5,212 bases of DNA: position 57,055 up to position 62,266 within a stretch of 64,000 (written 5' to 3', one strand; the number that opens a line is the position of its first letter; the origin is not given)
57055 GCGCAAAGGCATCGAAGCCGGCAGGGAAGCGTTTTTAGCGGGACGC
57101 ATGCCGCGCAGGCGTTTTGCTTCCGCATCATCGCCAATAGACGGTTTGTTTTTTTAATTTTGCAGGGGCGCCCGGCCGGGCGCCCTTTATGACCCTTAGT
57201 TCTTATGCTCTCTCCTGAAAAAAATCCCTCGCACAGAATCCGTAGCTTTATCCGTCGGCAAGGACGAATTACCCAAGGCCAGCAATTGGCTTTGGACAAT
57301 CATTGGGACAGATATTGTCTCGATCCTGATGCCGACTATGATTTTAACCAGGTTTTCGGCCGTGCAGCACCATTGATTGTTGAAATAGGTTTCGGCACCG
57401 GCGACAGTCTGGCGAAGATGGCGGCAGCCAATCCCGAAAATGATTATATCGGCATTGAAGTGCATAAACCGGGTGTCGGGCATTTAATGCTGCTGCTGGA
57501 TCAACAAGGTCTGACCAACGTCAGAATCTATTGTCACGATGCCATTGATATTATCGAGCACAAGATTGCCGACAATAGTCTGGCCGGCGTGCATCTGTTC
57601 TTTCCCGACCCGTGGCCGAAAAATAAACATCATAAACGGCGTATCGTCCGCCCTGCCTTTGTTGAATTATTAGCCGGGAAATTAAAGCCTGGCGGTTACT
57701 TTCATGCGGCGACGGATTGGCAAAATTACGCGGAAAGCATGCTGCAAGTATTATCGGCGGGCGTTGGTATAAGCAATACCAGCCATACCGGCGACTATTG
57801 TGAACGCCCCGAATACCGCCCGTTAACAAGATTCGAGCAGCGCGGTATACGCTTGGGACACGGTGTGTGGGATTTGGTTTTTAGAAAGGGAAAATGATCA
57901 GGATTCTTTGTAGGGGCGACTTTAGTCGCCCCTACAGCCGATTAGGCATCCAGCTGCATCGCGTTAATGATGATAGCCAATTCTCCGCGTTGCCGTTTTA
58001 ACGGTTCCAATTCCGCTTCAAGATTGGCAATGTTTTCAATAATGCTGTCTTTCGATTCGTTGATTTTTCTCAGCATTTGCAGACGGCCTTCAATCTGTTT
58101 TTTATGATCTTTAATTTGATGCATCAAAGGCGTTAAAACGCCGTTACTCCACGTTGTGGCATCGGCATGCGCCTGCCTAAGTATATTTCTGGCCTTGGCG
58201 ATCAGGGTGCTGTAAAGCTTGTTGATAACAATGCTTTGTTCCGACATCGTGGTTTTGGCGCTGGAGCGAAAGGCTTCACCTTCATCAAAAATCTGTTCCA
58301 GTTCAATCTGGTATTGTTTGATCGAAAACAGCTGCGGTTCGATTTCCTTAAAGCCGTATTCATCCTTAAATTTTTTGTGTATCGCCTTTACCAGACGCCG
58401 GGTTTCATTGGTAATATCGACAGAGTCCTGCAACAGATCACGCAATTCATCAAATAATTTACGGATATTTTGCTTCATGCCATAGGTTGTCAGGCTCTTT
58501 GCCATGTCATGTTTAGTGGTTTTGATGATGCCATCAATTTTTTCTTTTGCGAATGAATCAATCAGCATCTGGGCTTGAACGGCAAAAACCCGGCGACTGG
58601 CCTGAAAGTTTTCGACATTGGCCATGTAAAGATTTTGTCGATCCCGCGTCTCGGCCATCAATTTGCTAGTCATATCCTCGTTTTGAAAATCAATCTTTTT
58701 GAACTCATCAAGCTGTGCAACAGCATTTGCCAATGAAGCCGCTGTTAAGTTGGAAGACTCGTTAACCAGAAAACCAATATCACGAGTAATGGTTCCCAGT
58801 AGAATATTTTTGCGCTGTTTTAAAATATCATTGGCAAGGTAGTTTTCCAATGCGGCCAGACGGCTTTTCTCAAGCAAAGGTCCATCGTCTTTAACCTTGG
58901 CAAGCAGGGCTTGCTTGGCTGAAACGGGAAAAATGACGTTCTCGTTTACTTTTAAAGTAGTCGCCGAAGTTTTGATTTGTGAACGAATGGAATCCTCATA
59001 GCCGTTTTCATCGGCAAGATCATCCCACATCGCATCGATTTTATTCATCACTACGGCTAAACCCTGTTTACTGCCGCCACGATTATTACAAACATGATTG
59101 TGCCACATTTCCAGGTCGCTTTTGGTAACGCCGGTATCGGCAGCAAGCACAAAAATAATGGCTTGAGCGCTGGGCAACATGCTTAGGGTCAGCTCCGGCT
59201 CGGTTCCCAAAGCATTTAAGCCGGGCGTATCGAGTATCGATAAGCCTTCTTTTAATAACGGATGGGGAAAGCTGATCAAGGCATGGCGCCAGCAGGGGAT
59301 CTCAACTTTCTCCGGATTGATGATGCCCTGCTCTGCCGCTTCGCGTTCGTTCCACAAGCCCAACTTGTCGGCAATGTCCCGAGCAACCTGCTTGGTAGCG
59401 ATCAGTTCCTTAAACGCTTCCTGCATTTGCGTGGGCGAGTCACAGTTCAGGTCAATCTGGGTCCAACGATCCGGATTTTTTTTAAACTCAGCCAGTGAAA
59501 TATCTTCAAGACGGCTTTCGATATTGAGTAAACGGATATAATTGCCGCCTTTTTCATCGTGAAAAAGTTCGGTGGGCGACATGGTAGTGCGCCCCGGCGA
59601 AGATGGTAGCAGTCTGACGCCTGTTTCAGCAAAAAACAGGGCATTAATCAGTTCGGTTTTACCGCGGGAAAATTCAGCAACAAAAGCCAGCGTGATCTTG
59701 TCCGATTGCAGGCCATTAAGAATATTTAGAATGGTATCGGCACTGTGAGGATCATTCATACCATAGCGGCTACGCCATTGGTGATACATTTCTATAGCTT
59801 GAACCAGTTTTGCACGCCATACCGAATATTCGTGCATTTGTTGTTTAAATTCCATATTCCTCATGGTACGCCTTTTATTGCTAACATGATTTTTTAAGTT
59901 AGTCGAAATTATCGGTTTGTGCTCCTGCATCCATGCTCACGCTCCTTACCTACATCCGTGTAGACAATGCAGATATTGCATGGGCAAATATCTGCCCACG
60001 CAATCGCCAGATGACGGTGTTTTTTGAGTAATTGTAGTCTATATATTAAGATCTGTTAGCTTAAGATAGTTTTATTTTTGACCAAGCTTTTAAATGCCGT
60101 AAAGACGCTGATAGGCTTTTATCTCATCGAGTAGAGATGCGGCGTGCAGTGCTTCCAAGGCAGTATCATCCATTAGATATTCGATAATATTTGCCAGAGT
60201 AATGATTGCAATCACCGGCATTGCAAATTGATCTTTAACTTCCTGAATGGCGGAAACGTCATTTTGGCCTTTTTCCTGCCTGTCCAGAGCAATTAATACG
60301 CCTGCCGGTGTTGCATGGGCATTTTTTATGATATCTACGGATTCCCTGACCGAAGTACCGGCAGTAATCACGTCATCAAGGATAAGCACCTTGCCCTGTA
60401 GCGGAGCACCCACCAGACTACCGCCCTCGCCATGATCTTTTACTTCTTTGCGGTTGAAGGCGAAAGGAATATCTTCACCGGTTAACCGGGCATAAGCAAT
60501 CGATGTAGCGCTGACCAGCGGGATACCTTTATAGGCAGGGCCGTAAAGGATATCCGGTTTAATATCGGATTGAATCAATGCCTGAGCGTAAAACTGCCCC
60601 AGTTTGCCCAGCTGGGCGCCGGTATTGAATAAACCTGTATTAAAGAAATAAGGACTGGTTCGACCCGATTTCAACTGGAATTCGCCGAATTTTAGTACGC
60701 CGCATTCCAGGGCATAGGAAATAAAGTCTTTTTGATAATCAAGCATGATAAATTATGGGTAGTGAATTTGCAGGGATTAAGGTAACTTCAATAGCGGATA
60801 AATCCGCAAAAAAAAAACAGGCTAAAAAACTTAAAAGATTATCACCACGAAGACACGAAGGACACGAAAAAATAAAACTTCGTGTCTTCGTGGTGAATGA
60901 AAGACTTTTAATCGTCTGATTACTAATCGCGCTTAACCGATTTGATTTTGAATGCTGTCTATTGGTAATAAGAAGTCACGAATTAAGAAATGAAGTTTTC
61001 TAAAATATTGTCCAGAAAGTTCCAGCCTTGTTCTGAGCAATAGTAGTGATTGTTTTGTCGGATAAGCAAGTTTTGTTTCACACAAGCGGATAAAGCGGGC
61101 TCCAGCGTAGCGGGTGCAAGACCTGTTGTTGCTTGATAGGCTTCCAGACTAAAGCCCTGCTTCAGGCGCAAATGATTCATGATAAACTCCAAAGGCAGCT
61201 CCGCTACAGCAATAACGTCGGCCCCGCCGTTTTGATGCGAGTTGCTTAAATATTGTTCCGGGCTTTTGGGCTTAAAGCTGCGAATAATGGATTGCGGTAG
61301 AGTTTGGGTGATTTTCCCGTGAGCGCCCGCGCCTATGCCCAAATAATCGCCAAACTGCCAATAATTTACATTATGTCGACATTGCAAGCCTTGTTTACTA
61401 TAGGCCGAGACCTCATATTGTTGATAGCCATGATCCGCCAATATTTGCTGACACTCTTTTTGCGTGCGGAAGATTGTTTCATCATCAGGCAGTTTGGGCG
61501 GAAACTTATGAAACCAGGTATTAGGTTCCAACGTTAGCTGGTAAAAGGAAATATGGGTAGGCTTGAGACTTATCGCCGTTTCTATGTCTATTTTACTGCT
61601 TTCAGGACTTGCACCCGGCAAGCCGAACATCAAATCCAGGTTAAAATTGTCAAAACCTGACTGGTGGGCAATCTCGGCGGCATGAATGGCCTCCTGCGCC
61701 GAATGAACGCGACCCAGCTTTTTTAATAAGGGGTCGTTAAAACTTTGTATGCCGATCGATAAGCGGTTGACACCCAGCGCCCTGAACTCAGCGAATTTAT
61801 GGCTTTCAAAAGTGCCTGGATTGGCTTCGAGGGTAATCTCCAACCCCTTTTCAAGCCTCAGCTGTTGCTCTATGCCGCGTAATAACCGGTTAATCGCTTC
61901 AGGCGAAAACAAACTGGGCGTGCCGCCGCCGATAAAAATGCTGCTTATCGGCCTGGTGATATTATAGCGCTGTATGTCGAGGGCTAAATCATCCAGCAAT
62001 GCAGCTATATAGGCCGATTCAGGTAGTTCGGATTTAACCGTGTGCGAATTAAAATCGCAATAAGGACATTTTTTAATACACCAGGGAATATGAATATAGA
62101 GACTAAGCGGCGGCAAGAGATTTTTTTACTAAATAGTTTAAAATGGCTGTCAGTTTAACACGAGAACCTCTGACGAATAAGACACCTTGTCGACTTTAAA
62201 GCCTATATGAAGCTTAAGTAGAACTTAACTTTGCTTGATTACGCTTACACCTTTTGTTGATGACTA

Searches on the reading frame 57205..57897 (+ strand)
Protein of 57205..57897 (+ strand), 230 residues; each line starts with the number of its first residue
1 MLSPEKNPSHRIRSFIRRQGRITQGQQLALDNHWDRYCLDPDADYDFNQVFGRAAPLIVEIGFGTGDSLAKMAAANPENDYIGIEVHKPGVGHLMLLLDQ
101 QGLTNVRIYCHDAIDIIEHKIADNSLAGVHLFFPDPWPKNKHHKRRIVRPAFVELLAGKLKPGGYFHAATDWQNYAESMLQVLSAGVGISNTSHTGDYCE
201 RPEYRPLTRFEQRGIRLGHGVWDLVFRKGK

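Call 7: search_protein_families(library=pfam, proteins=[window:57205-57897:+])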
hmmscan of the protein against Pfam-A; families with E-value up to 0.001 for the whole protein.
window:57205-57897:+ (230 aa): 2 families
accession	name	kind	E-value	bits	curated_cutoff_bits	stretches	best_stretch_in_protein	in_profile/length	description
PF02390.23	Methyltransf_4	-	2.9e-56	190.1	24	1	55-224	2-173/173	Putative methyltransferase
PF13649.12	Methyltransf_25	-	0.00016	22.8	27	1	58-133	1-72/97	Methyltransferase domain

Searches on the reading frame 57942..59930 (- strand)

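Call 7: search_protein_families(library=pfam, proteins=[window:57942-59930:-])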
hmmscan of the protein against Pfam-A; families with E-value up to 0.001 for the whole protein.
window:57942-59930:- (662 aa): 1 family
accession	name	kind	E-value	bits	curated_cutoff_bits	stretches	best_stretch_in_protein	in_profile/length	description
PF00350.29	Dynamin_N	-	2.3e-15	57.5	27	1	82-283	2-157/168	Dynamin family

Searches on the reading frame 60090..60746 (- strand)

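Call 7: search_protein_families(library=pfam, proteins=[window:60090-60746:-])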
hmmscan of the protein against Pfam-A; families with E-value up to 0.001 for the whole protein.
window:60090-60746:- (218 aa): 1 family
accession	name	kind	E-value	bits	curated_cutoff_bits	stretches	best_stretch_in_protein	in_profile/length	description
PF00156.33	Pribosyltran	-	1.6e-10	41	26.3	1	48-165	13-135/158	Phosphoribosyl transferase domain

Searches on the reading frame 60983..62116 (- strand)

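Call 123: search_protein_families(library=pfam, max_evalue=0.00001, proteins=[window:60983-62116:-])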
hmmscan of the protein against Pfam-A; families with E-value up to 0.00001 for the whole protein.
window:60983-62116:- (377 aa): 2 families
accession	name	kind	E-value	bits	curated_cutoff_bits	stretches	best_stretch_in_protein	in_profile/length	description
PF04055.27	Radical_SAM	-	4.5e-26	92.4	29.5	1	7-172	1-157/166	Radical SAM superfamily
PF06969.22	HemN_C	-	1.5e-10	41.4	24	1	306-365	5-65/67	HemN C-terminal domain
